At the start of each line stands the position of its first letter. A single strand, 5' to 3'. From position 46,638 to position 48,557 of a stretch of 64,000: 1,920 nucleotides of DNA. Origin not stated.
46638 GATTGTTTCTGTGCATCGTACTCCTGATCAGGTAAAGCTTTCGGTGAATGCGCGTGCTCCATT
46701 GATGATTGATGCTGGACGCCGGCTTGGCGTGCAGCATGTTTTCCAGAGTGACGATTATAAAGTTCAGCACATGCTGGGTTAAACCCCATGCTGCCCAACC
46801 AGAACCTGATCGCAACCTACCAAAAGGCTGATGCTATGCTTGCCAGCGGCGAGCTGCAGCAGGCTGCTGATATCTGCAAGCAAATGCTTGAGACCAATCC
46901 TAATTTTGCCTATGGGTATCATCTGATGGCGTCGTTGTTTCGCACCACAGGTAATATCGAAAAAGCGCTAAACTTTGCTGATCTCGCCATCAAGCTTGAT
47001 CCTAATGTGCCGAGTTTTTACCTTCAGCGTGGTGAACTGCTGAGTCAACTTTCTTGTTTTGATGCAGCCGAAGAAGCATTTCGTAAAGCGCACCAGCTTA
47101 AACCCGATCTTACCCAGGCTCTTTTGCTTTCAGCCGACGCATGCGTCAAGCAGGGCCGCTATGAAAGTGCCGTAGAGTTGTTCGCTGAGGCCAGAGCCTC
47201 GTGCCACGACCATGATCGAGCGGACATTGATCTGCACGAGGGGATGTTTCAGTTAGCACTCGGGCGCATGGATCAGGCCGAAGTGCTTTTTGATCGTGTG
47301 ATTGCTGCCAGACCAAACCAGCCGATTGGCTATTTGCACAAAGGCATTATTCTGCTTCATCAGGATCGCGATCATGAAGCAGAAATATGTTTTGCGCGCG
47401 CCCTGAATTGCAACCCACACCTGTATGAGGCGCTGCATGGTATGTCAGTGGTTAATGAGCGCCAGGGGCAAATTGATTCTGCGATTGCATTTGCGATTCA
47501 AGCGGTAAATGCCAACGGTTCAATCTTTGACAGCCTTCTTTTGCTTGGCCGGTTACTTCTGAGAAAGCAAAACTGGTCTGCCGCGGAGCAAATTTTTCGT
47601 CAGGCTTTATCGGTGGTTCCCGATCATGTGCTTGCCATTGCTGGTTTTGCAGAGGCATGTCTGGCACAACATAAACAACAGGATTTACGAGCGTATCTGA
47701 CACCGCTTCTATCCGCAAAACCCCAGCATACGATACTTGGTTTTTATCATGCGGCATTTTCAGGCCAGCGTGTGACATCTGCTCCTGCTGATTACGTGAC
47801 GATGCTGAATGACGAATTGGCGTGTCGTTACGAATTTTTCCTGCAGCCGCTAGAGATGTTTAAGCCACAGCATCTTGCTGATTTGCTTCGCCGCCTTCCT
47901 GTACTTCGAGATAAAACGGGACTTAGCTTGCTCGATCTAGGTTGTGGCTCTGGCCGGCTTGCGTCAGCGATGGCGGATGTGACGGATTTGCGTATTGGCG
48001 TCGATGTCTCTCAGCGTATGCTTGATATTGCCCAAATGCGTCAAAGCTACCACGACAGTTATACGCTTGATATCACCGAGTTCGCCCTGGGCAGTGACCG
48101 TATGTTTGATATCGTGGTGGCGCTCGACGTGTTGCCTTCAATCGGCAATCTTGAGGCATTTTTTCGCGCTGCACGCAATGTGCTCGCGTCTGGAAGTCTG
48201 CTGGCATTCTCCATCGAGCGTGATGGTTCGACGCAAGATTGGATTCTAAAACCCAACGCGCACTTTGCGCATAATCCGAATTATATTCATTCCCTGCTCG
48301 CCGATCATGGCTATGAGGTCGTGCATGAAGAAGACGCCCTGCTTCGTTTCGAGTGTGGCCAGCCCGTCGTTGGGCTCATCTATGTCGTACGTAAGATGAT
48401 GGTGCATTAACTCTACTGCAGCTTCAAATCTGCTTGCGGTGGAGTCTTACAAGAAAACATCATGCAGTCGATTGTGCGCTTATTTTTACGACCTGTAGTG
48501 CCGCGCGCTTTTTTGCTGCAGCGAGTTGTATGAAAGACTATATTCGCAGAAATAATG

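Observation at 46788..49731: Two candidate flagellin methyltransferases directly upstream of the giant flagellin, one with TPR + SAM-MTase architecture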

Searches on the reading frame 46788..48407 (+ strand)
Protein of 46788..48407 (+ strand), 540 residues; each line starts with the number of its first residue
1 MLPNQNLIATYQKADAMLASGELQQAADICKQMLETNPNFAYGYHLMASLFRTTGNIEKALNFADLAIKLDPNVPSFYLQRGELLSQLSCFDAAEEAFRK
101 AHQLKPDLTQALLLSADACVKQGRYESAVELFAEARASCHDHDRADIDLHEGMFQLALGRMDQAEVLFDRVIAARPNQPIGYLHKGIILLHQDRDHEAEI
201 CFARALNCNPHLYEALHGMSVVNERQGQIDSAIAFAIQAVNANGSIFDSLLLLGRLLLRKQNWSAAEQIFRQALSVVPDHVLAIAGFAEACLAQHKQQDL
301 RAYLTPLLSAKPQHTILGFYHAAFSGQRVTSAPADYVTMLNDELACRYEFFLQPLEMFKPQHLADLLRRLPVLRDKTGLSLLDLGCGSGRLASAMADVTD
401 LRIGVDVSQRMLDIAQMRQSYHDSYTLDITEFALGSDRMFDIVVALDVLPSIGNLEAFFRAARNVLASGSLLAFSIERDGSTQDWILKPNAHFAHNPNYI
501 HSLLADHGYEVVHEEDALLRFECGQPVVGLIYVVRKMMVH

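Call 3: search_protein_families(library=pfam, proteins=[window:46788-48407:+], max_evalue=0.01)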
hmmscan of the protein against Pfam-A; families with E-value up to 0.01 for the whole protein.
window:46788-48407:+ (540 aa): 36 families (the best 25 are shown)
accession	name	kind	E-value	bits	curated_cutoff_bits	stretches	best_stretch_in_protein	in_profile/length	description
PF07719.23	TPR_2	-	2.9e-28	96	27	0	77-107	3-33/34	Tetratricopeptide repeat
PF00515.34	TPR_1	-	1e-23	82.6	27.8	1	77-107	3-33/34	Tetratricopeptide repeat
PF13428.12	TPR_14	-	2.3e-22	77.6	23.5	1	249-289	3-43/44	Tetratricopeptide repeat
PF14559.12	TPR_19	-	6.2e-22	78.1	25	3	91-138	7-54/68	Tetratricopeptide repeat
PF13181.12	TPR_8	-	6.6e-22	76.2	25.7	1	43-73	3-33/34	Tetratricopeptide repeat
PF13431.12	TPR_17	-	5.7e-18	64.1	24.4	0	30-61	2-33/34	Tetratricopeptide repeat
PF13432.12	TPR_16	-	9.5e-18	64.8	32.7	2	81-137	3-59/65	Tetratricopeptide repeat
PF13424.12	TPR_12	-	2.4e-15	56.9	30.1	3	78-137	6-73/77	Tetratricopeptide repeat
PF13176.12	TPR_7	-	4.6e-14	51.7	27.9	1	249-278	1-30/36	Tetratricopeptide repeat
PF13489.12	Methyltransf_23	-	4.5e-13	49.7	27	1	362-513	8-163/164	Methyltransferase domain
PF08241.18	Methyltransf_11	-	5.8e-12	46.5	21.2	1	382-474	1-95/95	Methyltransferase domain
PF25062.1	ARM_TT21_N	-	7.4e-11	42.6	40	1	150-265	105-220/222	Tetratricopeptide repeat protein 21 N-terminal ARM repeat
PF13847.12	Methyltransf_31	-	1e-10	41.9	27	1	376-498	2-127/145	Methyltransferase domain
PF08242.18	Methyltransf_12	-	1.5e-10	42.1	30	1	382-471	1-97/98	Methyltransferase domain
PF13649.12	Methyltransf_25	-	1.8e-10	41.8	27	1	382-469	2-96/97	Methyltransferase domain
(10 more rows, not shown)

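Call 4: search_protein_families(library=ncbifam, proteins=[window:46788-48407:+], max_evalue=0.01)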
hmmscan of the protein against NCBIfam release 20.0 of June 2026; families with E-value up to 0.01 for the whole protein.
window:46788-48407:+ (540 aa): 59 families (the best 25 are shown)
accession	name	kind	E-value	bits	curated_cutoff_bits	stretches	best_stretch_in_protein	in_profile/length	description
TIGR02917.1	PEP_TPR_lipo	equivalog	2.3e-28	98.6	312.2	2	91-315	311-533/899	XrtA/PEP-CTERM system TPR-repeat protein PrsT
TIGR02521.1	type_IV_pilW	equivalog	3.2e-19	69.4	154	2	54-179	44-169/234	type IV pilus biogenesis/stability protein PilW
NF040959.1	MamA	equivalog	3.6e-18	65.7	200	2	98-241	25-167/204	magnetosome protein MamA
NF033762.1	social_mot_Tgl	equivalog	1.5e-13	50.7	225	2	7-102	136-231/252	social motility TPR repeat lipoprotein Tgl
TIGR00990.1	3a0801s09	subfamily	4.4e-13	48.7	757.25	1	21-238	346-567/615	mitochondrial import receptor subunit TOM70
TIGR04510.1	mod_pep_cyc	subfamily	1.1e-12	47.3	400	1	9-241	400-627/814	putative peptide modification system cyclase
TIGR02552.1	LcrH_SycD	equivalog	2.6e-12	46.6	104.8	2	3-107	14-118/136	SycD/LcrH family type III secretion system chaperone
NF033920.0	C39_PA2778_fam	equivalog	3.4e-12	46.3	150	0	158-242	169-253/255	PA2778 family cysteine peptidase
TIGR01983.1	UbiG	equivalog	4.8e-12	45.7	102.95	1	374-476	46-154/228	bifunctional 2-polyprenyl-6-hydroxyphenol methylase/3-demethylubiquinol 3-O-methyltransferase UbiG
NF033758.1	gliding_GltE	equivalog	1.6e-11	43.9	225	2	20-195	167-339/411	adventurous gliding motility TPR repeat lipoprotein GltE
NF008757.0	PRK11788.1-5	equivalog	2.2e-11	43.5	363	2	9-214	109-317/388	lipopolysaccharide assembly protein LapB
TIGR02072.1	BioC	equivalog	2.6e-11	43.8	184.95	1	365-490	22-148/244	malonyl-ACP O-methyltransferase BioC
TIGR00540.1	TPR_hemY_coli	hypoth_equivalog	5.4e-11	41.9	142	2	225-299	304-377/385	heme biosynthesis-associated TPR protein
TIGR02021.1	BchM-ChlM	equivalog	1.6e-10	40.8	158.9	1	370-449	48-128/218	magnesium protoporphyrin IX methyltransferase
NF008756.0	PRK11788.1-4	equivalog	2.6e-09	36.6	474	1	4-137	104-242/389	lipopolysaccharide assembly protein LapB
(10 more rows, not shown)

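Call 9: find_homologous_proteins(query=window:46788-48407:+, max_evalue=1e-10)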
Query window:46788-48407:+ (540 aa): 30 proteins with E <= 1e-10 among 8000 candidates.
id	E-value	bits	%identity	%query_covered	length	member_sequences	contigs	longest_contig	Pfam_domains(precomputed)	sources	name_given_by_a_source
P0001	6.5e-222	756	62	100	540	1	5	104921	PF13489.13,PF25060.1,PF13414.13,PF12569.15,PF08241.19,PF13847.13,PF24575.2,PF00515.35,PF13424.13,PF07719.24,PF13174.13,PF25063.1,PF13431.13,PF23914.2,PF25062.2,PF13176.13,PF24885.2,PF13428.13,PF25064.2,PF14559.13,PF13371.13,PF13649.13,PF12895.14,PF13432.13,PF13181.13,PF08242.19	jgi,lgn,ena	jgi:predicted TPR repeat methyltransferase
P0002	2.3e-217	741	61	100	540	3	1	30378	PF13489.13,PF13431.13,PF23914.2,PF25060.1,PF25062.2,PF13414.13,PF13176.13,PF13428.13,PF08241.19,PF25064.2,PF13374.13,PF13847.13,PF14559.13,PF13371.13,PF13649.13,PF00515.35,PF12895.14,PF13424.13,PF13432.13,PF13181.13,PF08242.19,PF07719.24,PF13174.13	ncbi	-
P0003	2.4e-187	642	54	100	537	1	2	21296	PF13489.13,PF13431.13,PF23914.2,PF25060.1,PF25062.2,PF13176.13,PF13428.13,PF08241.19,PF25064.2,PF13847.13,PF07721.21,PF14559.13,PF13371.13,PF13649.13,PF00515.35,PF12895.14,PF13424.13,PF13432.13,PF13181.13,PF08242.19,PF07719.24,PF13174.13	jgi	-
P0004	1.0e-184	634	56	98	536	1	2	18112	PF13489.13,PF25060.1,PF13414.13,PF12569.15,PF08241.19,PF13374.13,PF05401.17,PF13847.13,PF00515.35,PF13424.13,PF07719.24,PF13174.13,PF13431.13,PF23914.2,PF25062.2,PF13176.13,PF13428.13,PF25064.2,PF14559.13,PF13371.13,PF13649.13,PF22860.3,PF12895.14,PF13432.13,PF13181.13,PF08242.19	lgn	-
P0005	1.2e-175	604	52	100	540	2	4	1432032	PF13489.13,PF13431.13,PF23914.2,PF25062.2,PF13414.13,PF13176.13,PF12569.15,PF13428.13,PF08241.19,PF25064.2,PF13847.13,PF14559.13,PF13371.13,PF13649.13,PF00515.35,PF12895.14,PF13424.13,PF13432.13,PF13181.13,PF08242.19,PF07719.24,PF13174.13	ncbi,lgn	-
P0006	2.0e-170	586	51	100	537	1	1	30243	PF13489.13,PF13431.13,PF23914.2,PF25062.2,PF13414.13,PF13176.13,PF12569.15,PF13428.13,PF05219.18,PF08241.19,PF25064.2,PF13847.13,PF14559.13,PF13649.13,PF00515.35,PF12895.14,PF13424.13,PF13432.13,PF13181.13,PF08242.19,PF07719.24,PF13174.13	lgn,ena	-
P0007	1.8e-134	468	44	100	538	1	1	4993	PF13489.13,PF13431.13,PF23914.2,PF13414.13,PF13176.13,PF12569.15,PF09613.17,PF13428.13,PF08241.19,PF25064.2,PF05401.17,PF13847.13,PF14559.13,PF24575.2,PF13649.13,PF00515.35,PF12895.14,PF13424.13,PF13432.13,PF13181.13,PF08242.19,PF07719.24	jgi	jgi:predicted TPR repeat methyltransferase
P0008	1.3e-123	432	41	99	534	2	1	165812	PF13489.13,PF25060.1,PF13414.13,PF08241.19,PF05401.17,PF13847.13,PF24575.2,PF06325.20,PF00515.35,PF13424.13,PF07719.24,PF13174.13,PF20308.5,PF13431.13,PF23914.2,PF25062.2,PF13176.13,PF13428.13,PF14559.13,PF13371.13,PF13649.13,PF12895.14,PF21033.5,PF13432.13,PF13181.13,PF08242.19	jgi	-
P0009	1.3e-119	419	39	100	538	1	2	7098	PF13489.13,PF13414.13,PF09613.17,PF08241.19,PF13374.13,PF05401.17,PF13847.13,PF24575.2,PF00515.35,PF13424.13,PF07719.24,PF13174.13,PF13431.13,PF23914.2,PF25062.2,PF13176.13,PF13428.13,PF14559.13,PF13371.13,PF13649.13,PF12895.14,PF21033.5,PF13432.13,PF13181.13,PF08242.19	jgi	jgi:predicted TPR repeat methyltransferase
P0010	9.5e-114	399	40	99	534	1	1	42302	PF13431.13,PF23914.2,PF25062.2,PF13176.13,PF13428.13,PF08241.19,PF14559.13,PF13649.13,PF00515.35,PF13424.13,PF13432.13,PF13181.13,PF08242.19,PF07719.24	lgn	-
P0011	4.8e-113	397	40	100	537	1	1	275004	PF13489.13,PF13431.13,PF23914.2,PF13428.13,PF08241.19,PF13847.13,PF14559.13,PF13649.13,PF00515.35,PF13432.13,PF08242.19,PF07719.24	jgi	-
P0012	4.1e-111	391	37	100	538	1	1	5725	PF13489.13,PF13431.13,PF23914.2,PF13414.13,PF13176.13,PF09613.17,PF13428.13,PF08241.19,PF05401.17,PF13847.13,PF14559.13,PF06325.20,PF05175.21,PF13371.13,PF13649.13,PF00515.35,PF12895.14,PF13424.13,PF21033.5,PF13432.13,PF13181.13,PF08242.19,PF07719.24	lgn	-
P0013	5.6e-111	390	38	100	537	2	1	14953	PF13489.13,PF13431.13,PF23914.2,PF25060.1,PF13414.13,PF13176.13,PF12569.15,PF09613.17,PF13428.13,PF08241.19,PF13847.13,PF14559.13,PF24575.2,PF13649.13,PF00515.35,PF12895.14,PF21033.5,PF13432.13,PF13181.13,PF08242.19,PF07719.24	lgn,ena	-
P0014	2.1e-29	121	26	85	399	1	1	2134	PF13489.13,PF13431.13,PF23914.2,PF13414.13,PF13176.13,PF13428.13,PF08241.19,PF13374.13,PF05401.17,PF13847.13,PF07721.21,PF14559.13,PF24575.2,PF13371.13,PF13649.13,PF00515.35,PF12895.14,PF13424.13,PF13432.13,PF13181.13,PF08242.19,PF07719.24,PF13174.13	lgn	-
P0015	5.7e-27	113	27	99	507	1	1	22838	PF03704.24,PF13489.13,PF13431.13,PF13414.13,PF13176.13,PF13428.13,PF08241.19,PF13374.13,PF13847.13,PF14559.13,PF13371.13,PF13649.13,PF00515.35,PF13424.13,PF13432.13,PF13181.13,PF08242.19,PF07719.24,PF13174.13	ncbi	-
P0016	1.6e-21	95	26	52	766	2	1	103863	PF25060.1,PF13414.13,PF12569.15,PF13374.13,PF24575.2,PF00515.35,PF13424.13,PF13429.13,PF14561.13,PF07719.24,PF13174.13,PF25063.1,PF13431.13,PF23914.2,PF25062.2,PF20225.5,PF13176.13,PF13428.13,PF25064.2,PF14559.13,PF13371.13,PF12895.14,PF21033.5,PF13432.13,PF13181.13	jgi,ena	-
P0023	1.0e-15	76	26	58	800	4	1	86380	PF13431.13,PF23914.2,PF13414.13,PF13176.13,PF12569.15,PF13428.13,PF13844.13,PF13374.13,PF07721.21,PF14559.13,PF24575.2,PF13371.13,PF17874.8,PF00515.35,PF12895.14,PF13424.13,PF21033.5,PF13432.13,PF13181.13,PF07719.24,PF13174.13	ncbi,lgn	-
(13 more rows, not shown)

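Call 10: find_encoding_contigs(protein=window:46788-48407:+, flank=3000, max_places=3)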
Protein window:46788-48407:+ (540 aa): 7 contigs read that carry it; 2 places shown.
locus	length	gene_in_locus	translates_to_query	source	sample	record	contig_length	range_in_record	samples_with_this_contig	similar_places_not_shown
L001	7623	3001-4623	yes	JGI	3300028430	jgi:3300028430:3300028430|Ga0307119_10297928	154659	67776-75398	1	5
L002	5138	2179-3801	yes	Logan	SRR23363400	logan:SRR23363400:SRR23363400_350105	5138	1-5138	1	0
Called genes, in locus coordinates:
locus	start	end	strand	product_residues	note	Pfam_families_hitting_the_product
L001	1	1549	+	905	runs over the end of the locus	PF00460:Flg_bb_rod (weak), PF22638:FlgK_D1, PF06429:Flg_bbr_C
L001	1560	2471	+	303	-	PF00669:Flagellin_N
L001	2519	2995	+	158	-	PF02623:FliW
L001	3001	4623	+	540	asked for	PF13371:TPR_9 (weak), PF14559:TPR_19 (weak), PF25062:ARM_TT21_N (weak), PF13489:Methyltransf_23, PF08241:Methyltransf_11, PF08242:Methyltransf_12, PF13649:Methyltransf_25, PF13847:Methyltransf_31, +19 more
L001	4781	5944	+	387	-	PF27117:FliB_C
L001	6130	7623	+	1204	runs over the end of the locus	PF00669:Flagellin_N, PF00700:Flagellin_C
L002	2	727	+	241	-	?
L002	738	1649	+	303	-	PF00669:Flagellin_N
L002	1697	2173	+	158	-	PF02623:FliW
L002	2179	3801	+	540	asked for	PF13371:TPR_9 (weak), PF14559:TPR_19 (weak), PF25062:ARM_TT21_N (weak), PF13489:Methyltransf_23, PF08241:Methyltransf_11, PF08242:Methyltransf_12, PF13649:Methyltransf_25, PF13847:Methyltransf_31, +19 more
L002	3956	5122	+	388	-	PF27117:FliB_C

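Call 12: find_encoding_contigs(protein=P0005, flank=8000, max_places=2)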
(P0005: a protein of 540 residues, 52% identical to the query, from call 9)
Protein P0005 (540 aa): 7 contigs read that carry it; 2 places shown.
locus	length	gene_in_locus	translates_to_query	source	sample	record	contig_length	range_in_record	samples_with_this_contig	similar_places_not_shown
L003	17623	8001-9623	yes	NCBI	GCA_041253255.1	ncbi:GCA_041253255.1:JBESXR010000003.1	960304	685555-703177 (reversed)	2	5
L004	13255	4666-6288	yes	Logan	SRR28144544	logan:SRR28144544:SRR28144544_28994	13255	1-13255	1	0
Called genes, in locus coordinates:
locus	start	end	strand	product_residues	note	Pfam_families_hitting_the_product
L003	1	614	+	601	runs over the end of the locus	PF03717:PBP_dimer, PF00905:Transpeptidase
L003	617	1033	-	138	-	PF21157:DksA_N, PF01258:zf-dskA_traR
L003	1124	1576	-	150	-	PF10768:FliX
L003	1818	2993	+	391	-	PF02119:FlgI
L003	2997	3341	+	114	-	PF10135:Rod-binding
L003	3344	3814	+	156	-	-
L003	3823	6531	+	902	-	PF22638:FlgK_D1, PF06429:Flg_bbr_C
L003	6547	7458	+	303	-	PF00669:Flagellin_N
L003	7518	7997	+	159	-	PF02623:FliW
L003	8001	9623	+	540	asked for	PF13424:TPR_12 (weak), PF13432:TPR_16, PF14559:TPR_19 (weak), PF13489:Methyltransf_23, PF08241:Methyltransf_11, PF08242:Methyltransf_12, PF13649:Methyltransf_25, PF13847:Methyltransf_31, +14 more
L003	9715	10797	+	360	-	PF27117:FliB_C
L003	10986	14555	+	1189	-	PF00669:Flagellin_N, PF07196:Flagellin_IN (weak), PF00700:Flagellin_C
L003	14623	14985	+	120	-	-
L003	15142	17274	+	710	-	PF02465:FliD_N, PF07195:FliD_C, PF07196:Flagellin_IN (weak)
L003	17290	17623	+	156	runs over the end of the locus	PF02561:FliS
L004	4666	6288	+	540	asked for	PF13424:TPR_12 (weak), PF13432:TPR_16, PF14559:TPR_19 (weak), PF13489:Methyltransf_23, PF08241:Methyltransf_11, PF08242:Methyltransf_12, PF13649:Methyltransf_25, PF13847:Methyltransf_31, +14 more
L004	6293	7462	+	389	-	PF27117:FliB_C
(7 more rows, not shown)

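Call 13: find_encoding_contigs(protein=P0011, flank=8000, max_places=2)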
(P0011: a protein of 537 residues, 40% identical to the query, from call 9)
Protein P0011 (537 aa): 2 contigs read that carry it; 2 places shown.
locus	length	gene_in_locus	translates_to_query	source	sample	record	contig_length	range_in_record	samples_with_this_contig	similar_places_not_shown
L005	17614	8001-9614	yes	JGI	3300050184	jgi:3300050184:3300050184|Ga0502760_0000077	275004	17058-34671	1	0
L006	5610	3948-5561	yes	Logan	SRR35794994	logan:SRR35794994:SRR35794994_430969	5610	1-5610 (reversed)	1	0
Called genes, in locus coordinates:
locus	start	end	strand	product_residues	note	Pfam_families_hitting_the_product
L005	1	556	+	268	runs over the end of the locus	PF01113:DapB_N, PF05173:DapB_C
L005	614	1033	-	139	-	PF21157:DksA_N, PF01258:zf-dskA_traR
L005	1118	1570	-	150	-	PF10768:FliX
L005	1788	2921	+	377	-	PF02119:FlgI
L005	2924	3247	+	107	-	PF10135:Rod-binding (weak)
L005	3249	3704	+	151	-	-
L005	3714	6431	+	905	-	PF00460:Flg_bb_rod (weak), PF22638:FlgK_D1, PF06429:Flg_bbr_C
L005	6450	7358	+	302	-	PF00669:Flagellin_N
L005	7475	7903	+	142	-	PF02623:FliW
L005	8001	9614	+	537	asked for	PF00515:TPR_1 (faint), PF07719:TPR_2 (faint), PF13428:TPR_14 (faint), PF13489:Methyltransf_23, PF08241:Methyltransf_11, PF08242:Methyltransf_12, PF13649:Methyltransf_25, PF13847:Methyltransf_31, +4 more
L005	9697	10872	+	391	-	PF27117:FliB_C (weak)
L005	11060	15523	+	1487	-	PF00669:Flagellin_N, PF00700:Flagellin_C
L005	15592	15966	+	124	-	-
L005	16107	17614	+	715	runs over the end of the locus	PF02465:FliD_N, PF07196:Flagellin_IN (weak), PF07195:FliD_C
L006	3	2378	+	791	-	?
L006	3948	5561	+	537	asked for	PF00515:TPR_1 (faint), PF07719:TPR_2 (faint), PF13428:TPR_14 (faint), PF13489:Methyltransf_23, PF08241:Methyltransf_11, PF08242:Methyltransf_12, PF13649:Methyltransf_25, PF13847:Methyltransf_31, +4 more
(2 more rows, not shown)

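Call 15: find_related_loci(query=A1, collection=genome_contigs, flank=10000)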
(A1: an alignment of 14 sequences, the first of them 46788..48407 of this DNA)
Query A1 (540 aa) in genome_contigs; peptide patterns used: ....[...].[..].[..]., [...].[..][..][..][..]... (x = any residue, [..] = any of these).
82 stretches matched a pattern; 8 encode a relative of the query (tblastn E <= 1e-3); 8 distinct loci.
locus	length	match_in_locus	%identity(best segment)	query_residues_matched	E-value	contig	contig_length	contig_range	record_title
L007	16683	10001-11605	62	6-540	0e+0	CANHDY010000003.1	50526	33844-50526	MAG: Rickettsiales bacterium isolate RE-15aug16-6 genome assembly, contig: RE-15aug16-6.fna-C3, whole genome shotgun seq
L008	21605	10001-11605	62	6-540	0e+0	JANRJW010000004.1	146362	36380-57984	MAG: Alphaproteobacteria bacterium isolate bins.290 k141_2440135, whole genome shotgun sequence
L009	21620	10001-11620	52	1-540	7e-177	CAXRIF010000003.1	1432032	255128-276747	MAG: Rickettsiales bacterium isolate YZ12B_2.110 genome assembly, contig: k141_1159665, whole genome shotgun sequence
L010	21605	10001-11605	41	1-540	2e-132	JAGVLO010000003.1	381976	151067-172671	MAG: Alphaproteobacteria bacterium isolate SW_2 c_000000081479, whole genome shotgun sequence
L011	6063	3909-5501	40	5-540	2e-124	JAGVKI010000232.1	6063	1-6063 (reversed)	MAG: Alphaproteobacteria bacterium isolate SW_32 c_000000131040, whole genome shotgun sequence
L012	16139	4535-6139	35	6-540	1e-104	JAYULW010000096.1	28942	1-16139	MAG: Alphaproteobacteria bacterium isolate GFS_9416 GFS_9416_95, whole genome shotgun sequence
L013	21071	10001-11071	21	14-353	3e-8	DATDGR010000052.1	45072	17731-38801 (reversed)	MAG TPA_asm: Terriglobia bacterium isolate SMAG_U257 k141_364066, whole genome shotgun sequence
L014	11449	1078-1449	30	189-312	9e-6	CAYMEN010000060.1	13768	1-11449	MAG TPA_asm: uncultured bacterium isolate SRP263991_co7_86 genome assembly, contig: NODE_8369_length_13768_cov_10.407861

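Call 29: find_encoding_contigs(protein=P0015, flank=8000, max_places=2)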
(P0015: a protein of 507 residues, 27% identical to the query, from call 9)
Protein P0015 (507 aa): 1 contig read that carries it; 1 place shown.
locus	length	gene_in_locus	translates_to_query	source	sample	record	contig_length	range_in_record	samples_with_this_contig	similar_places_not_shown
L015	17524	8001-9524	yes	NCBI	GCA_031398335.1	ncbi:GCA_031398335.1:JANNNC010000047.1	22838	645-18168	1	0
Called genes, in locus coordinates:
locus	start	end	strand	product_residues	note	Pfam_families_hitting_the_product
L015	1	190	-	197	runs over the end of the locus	PF00989:PAS (weak), PF13426:PAS_9, PF00196:GerE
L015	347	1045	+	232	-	PF01144:CoA_trans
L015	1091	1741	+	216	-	PF01144:CoA_trans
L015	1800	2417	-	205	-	PF03006:HlyIII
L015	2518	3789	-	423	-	PF05569:Peptidase_M56, PF03544:TonB_C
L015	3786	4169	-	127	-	PF03965:Penicillinase_R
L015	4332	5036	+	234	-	PF04402:SIMPL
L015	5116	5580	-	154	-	PF03795:YCII (weak)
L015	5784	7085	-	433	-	PF00375:SDF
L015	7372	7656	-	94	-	PF01979:Amidohydro_1, PF07969:Amidohydro_3 (weak)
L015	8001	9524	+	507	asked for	PF13432:TPR_16 (weak), PF13432:TPR_16, PF00515:TPR_1, PF13414:TPR_11, PF13489:Methyltransf_23, PF08241:Methyltransf_11, PF08242:Methyltransf_12, PF13649:Methyltransf_25, +21 more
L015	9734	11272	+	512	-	PF07995:GSDH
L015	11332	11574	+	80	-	-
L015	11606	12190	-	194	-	PF00440:TetR_N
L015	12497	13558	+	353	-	PF18950:DUF5694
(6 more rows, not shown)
